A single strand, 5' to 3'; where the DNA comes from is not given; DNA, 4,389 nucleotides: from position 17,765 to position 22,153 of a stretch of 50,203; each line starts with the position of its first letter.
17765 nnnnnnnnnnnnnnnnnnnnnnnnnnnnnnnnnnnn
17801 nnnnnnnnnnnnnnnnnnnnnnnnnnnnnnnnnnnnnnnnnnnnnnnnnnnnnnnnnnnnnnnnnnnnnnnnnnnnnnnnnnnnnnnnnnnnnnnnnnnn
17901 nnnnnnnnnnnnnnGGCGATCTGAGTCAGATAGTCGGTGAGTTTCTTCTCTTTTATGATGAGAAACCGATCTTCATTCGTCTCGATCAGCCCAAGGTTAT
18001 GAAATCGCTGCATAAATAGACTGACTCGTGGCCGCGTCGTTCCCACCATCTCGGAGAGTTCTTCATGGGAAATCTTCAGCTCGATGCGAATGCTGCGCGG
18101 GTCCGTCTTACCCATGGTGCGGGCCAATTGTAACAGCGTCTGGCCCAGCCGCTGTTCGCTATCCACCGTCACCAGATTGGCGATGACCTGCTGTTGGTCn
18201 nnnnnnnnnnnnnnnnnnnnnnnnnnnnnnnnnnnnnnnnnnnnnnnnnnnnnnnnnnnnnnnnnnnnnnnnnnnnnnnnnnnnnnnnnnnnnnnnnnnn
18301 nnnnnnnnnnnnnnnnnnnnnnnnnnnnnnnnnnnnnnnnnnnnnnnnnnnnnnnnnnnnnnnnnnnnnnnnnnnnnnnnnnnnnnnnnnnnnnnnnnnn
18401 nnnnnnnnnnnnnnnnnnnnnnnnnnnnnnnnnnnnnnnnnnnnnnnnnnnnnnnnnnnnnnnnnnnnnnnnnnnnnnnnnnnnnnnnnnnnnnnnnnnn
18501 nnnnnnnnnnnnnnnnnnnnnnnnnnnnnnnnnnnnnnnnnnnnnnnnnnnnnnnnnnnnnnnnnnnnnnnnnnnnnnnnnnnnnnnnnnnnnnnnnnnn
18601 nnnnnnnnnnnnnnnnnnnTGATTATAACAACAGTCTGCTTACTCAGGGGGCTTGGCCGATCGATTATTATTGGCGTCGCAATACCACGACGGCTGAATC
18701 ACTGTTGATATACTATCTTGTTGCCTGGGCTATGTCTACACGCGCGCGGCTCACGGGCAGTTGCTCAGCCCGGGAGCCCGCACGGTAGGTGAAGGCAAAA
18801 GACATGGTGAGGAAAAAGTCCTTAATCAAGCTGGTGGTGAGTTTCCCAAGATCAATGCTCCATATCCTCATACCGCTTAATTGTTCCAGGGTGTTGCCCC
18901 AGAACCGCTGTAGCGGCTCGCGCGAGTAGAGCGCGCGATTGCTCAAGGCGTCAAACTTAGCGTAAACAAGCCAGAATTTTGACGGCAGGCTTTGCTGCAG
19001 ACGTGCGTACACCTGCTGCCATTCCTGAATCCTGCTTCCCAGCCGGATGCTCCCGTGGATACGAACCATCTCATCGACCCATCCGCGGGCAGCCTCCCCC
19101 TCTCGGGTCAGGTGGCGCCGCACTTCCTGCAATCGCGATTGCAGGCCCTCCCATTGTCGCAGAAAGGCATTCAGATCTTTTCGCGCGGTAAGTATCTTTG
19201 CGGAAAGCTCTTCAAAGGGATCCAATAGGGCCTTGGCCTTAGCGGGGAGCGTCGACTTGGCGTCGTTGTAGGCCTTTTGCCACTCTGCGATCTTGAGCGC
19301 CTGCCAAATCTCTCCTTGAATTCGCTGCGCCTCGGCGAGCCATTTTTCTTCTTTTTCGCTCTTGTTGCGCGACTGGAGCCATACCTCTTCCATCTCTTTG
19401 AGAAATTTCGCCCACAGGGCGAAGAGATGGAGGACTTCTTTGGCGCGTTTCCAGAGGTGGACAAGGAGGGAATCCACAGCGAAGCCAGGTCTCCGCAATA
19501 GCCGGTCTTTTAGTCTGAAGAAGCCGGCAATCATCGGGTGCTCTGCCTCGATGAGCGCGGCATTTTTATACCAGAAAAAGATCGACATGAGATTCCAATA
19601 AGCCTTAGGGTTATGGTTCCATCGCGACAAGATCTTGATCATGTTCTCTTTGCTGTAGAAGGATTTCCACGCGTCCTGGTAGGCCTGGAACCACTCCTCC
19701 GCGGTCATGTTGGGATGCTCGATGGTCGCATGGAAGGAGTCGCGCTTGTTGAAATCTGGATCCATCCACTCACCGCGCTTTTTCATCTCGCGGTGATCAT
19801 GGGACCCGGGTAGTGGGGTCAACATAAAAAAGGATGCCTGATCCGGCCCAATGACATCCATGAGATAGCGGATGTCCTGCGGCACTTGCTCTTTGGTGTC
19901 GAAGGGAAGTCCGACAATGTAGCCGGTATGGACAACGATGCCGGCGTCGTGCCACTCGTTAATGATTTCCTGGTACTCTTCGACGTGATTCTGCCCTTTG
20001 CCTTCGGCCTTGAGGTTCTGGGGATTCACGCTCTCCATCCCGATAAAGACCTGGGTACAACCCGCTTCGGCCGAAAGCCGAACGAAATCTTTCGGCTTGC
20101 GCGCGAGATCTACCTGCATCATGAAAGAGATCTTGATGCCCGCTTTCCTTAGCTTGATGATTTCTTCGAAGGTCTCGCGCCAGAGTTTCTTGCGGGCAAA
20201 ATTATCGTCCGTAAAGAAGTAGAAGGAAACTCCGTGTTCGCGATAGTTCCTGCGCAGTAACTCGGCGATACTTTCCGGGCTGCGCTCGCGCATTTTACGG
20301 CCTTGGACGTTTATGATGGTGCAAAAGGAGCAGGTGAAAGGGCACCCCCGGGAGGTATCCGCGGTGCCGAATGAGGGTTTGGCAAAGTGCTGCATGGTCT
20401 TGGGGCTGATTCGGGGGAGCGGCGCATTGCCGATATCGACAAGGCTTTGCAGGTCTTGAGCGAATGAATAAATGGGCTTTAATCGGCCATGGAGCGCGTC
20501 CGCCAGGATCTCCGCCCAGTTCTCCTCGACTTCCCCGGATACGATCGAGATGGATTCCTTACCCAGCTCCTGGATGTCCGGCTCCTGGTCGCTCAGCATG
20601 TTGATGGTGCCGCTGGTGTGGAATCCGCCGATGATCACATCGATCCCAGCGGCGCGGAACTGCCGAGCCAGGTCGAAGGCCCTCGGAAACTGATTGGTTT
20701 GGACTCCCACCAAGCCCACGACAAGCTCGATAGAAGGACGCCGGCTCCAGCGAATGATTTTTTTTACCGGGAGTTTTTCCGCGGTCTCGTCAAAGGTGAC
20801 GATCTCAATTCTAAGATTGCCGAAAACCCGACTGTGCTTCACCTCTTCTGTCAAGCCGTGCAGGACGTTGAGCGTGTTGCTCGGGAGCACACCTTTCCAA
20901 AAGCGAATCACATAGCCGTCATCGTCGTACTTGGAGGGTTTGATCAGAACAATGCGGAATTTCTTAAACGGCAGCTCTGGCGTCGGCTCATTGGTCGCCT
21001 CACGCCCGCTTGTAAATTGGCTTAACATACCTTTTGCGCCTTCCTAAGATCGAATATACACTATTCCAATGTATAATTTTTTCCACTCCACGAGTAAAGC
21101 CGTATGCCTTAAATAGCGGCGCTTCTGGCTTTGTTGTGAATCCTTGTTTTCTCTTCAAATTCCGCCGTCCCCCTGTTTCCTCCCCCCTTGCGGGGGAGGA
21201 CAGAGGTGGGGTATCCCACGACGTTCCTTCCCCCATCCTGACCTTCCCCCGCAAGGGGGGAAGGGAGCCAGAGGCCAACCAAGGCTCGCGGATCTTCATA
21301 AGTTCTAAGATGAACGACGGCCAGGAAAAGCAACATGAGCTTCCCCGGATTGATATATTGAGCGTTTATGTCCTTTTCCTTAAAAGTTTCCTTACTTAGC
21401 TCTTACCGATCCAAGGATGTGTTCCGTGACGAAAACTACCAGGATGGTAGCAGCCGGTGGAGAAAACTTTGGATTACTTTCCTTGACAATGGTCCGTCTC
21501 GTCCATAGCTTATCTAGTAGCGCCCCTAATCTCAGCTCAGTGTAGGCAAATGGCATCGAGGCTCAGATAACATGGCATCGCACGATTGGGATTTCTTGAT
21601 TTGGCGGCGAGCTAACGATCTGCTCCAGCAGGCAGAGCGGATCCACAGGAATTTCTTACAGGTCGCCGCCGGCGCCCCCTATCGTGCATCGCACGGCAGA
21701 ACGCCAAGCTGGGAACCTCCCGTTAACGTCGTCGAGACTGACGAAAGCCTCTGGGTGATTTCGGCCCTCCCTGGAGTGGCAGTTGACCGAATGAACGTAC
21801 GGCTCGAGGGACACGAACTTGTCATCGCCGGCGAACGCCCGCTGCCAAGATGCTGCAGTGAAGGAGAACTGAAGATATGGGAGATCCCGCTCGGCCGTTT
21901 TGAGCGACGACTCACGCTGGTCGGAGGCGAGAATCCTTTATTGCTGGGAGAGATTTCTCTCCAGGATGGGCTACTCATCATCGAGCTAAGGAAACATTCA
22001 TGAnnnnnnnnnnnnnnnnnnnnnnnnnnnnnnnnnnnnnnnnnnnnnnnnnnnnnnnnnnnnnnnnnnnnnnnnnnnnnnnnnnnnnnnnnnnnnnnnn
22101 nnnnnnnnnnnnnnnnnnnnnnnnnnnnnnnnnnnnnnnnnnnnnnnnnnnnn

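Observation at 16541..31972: Six orientation-locked copies of a conserved AT-rich element built on the palindrome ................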

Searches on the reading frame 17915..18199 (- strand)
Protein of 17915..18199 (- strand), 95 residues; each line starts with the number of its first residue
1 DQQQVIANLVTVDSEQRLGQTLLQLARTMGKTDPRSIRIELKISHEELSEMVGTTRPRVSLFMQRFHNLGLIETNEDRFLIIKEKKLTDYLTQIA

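Call 36: search_solved_structures(query=window:17915-18199:-, max_evalue=0.01, show_alignments=5)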
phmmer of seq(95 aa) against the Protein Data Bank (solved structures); distinct sequences matched with E-value up to 0.01: 30.
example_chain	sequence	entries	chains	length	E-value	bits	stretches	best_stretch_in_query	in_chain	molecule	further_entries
2fmy_A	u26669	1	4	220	7.7e-11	45.4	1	5-89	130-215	carbon monoxide oxidation system transcription regulator CooA-1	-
2hkx_A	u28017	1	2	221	9.4e-11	45.1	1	5-89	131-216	Carbon monoxide oxidation system transcription regulator CooA-1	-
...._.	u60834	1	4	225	2.5e-06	31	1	6-84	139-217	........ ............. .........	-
4byy_A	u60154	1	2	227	2.6e-06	31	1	6-84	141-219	TRANSCRIPTIONAL REGULATOR, CRP/FNR FAMILY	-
3r6s_A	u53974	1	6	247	2.9e-06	30.8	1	6-84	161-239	transcription regulator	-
2xgx_A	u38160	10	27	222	9.1e-06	29.3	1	4-82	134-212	GLOBAL NITROGEN REGULATOR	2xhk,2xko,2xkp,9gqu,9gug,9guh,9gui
7ets_A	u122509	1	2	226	4.2e-05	27.1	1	4-82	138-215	Crp/Fnr family transcriptional regulator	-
3h3u_A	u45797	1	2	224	4.5e-05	27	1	6-83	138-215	PROBABLE TRANSCRIPTIONAL REGULATORY PROTEIN (PROBABLY CRP/FNR-FAMILY)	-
3mzh_A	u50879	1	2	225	4.6e-05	27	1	6-83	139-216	PROBABLE TRANSCRIPTIONAL REGULATORY PROTEIN (PROBABLY CRP/FNR-FAMILY)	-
3d0s_A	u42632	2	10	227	4.7e-05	27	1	6-83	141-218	TRANSCRIPTIONAL REGULATORY PROTEIN | PROBABLE TRANSCRIPTIONAL REGULATORY PROTEIN (PROBABLY CRP/ FNR-FAMILY)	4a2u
3i54_A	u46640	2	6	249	5.6e-05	26.8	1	6-83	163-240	Transcriptional regulator, Crp/Fnr family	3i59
4i02_A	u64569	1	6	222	0.00023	24.8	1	5-75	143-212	Catabolite gene activator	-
1i6x_A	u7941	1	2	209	0.00023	24.8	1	5-75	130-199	CATABOLITE GENE ACTIVATOR PROTEIN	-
3la2_A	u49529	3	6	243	0.00036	24.2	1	4-82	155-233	Global nitrogen regulator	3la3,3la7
8h3v_X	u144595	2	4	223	0.00043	23.9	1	4-82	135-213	NtcA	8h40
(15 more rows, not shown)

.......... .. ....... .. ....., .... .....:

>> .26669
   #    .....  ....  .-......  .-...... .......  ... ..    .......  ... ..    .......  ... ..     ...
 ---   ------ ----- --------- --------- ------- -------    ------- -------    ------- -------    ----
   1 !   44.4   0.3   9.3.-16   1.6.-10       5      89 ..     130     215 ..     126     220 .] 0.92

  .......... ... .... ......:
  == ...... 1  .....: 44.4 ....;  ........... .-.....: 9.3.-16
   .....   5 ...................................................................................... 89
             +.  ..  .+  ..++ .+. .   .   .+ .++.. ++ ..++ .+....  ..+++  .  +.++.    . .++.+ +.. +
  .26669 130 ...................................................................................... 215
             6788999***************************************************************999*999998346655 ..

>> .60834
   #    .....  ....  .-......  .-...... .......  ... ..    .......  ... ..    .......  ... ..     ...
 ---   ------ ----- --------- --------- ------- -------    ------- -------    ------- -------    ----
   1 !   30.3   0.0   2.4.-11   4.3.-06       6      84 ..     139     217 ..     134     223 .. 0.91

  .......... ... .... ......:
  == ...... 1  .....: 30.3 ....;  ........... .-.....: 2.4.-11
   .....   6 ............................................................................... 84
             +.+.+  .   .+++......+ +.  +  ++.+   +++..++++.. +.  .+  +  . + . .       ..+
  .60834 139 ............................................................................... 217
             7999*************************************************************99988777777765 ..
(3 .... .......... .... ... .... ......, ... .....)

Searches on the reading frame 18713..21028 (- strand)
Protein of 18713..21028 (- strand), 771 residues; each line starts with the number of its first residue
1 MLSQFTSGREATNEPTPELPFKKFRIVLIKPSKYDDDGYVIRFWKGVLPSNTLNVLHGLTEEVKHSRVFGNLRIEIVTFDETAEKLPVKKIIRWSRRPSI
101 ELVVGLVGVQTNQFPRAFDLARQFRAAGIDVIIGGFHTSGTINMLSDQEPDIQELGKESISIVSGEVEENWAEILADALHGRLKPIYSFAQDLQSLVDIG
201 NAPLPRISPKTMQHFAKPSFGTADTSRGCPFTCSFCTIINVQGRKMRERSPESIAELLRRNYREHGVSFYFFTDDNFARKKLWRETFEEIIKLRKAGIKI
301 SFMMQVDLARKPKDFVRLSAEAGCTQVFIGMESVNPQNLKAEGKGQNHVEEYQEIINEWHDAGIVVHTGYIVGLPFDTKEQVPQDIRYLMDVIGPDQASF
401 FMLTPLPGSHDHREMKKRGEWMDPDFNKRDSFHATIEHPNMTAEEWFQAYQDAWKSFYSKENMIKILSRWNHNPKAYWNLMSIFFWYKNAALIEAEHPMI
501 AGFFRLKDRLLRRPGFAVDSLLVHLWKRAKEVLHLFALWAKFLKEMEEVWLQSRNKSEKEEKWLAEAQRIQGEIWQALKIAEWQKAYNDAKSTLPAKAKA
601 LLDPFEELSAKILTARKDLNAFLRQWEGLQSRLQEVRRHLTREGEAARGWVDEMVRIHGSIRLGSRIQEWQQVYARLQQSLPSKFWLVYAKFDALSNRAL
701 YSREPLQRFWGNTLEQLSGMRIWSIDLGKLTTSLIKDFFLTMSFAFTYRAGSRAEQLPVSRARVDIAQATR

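Call 6: search_protein_families(library=pfam, proteins=[window:18713-21028:-], max_evalue=0.01)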
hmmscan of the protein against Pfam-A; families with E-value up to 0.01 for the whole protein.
window:18713-21028:- (771 aa): 1 family
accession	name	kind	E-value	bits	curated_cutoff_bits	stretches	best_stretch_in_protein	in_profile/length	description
PF04055.27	Radical_SAM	-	2.6e-21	77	29.5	1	226-388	4-165/166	Radical SAM superfamily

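Call 19: search_protein_families(library=ncbifam, proteins=[window:18713-21028:-], max_evalue=0.01)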
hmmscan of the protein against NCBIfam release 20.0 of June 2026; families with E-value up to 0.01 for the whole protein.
window:18713-21028:- (771 aa): 26 families (the best 25 are shown)
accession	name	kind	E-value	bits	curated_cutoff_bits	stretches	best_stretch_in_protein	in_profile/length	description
TIGR02026.1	BchE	equivalog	7e-30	104.3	481.35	1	224-471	198-441/497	magnesium-protoporphyrin IX monomethyl ester anaerobic oxidative cyclase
TIGR03471.1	HpnJ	equivalog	1.9e-26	93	577.6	1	220-464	197-439/472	hopanoid biosynthesis associated radical SAM protein HpnJ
TIGR04479.1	bcpD_PhpK_rSAM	subfamily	8.5e-19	67.3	600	1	224-396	245-412/504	PhpK family radical SAM P-methyltransferase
TIGR04013.1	B12_SAM_MJ_1487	hypoth_equivalog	4.9e-18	65.1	251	2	95-277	38-208/382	TIGR04013 family B12-binding domain/radical SAM domain-containing protein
TIGR04072.2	rSAM_ladder_B12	equivalog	6.4e-17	61.3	360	1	163-390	125-347/443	lipid biosynthesis B12-binding/radical SAM protein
NF038361.1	rSAM_Sden_1168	equivalog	1.7e-15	56.6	575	1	225-417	287-475/560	Sden_1168 family B12-binding radical SAM P-methyltransferase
NF033070.1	rSAM_AprD4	equivalog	9.8e-15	54.4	500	1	216-449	192-423/456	AprD4 family radical SAM diol-dehydratase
TIGR04385.1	B12_rSAM_cofa1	equivalog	2.1e-12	47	450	1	223-387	198-359/438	B12 lower ligand biosynthesis radical SAM protein BzaD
TIGR04367.1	HpnR_B12_rSAM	equivalog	2.1e-12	46.3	650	1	224-418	190-376/490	hopanoid C-3 methylase HpnR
NF050148.1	rSAM_ApyD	equivalog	2.4e-12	46.1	750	1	225-414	204-392/645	RiPP biosynthesis radical SAM protein ApyD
TIGR04295.1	B12_rSAM_oligo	hypoth_equivalog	1.4e-10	40.5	400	1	223-338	203-308/422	TIGR04295 family B12-binding domain-containing radical SAM protein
TIGR04014.1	B12_SAM_MJ_0865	equivalog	5e-10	38.7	360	1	118-425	58-368/434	methyl-coenzyme M reductase glutamine C-methyltransferase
TIGR04428.1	B12_rSAM_trp_MT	equivalog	1e-09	37.3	500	1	213-392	209-398/558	tryptophan 2-C-methyltransferase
NF033712.0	B12_rSAM_KedN5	subfamily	1.1e-09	37.1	700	1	224-381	199-359/624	KedN5 family methylcobalamin-dependent radical SAM C-methyltransferase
NF045585.1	rSAM_slr0320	equivalog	1.1e-07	30.7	775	1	223-334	238-350/511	photosystem II high light acclimation radical SAM protein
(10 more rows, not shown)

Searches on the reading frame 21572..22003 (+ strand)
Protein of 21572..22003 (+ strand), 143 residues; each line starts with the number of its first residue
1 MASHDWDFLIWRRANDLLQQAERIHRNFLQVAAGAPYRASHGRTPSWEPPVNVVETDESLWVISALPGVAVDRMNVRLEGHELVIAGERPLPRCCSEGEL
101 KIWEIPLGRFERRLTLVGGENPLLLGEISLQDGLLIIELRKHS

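Call 7: search_protein_families(library=pfam, proteins=[window:21572-22003:+], max_evalue=0.01)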
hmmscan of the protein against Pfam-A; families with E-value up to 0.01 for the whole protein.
window:21572-22003:+ (143 aa): 1 family
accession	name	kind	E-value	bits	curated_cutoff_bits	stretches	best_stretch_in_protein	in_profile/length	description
PF00011.27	HSP20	-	1.9e-05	25.1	20.8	1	54-142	3-88/102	Hsp20/alpha crystallin family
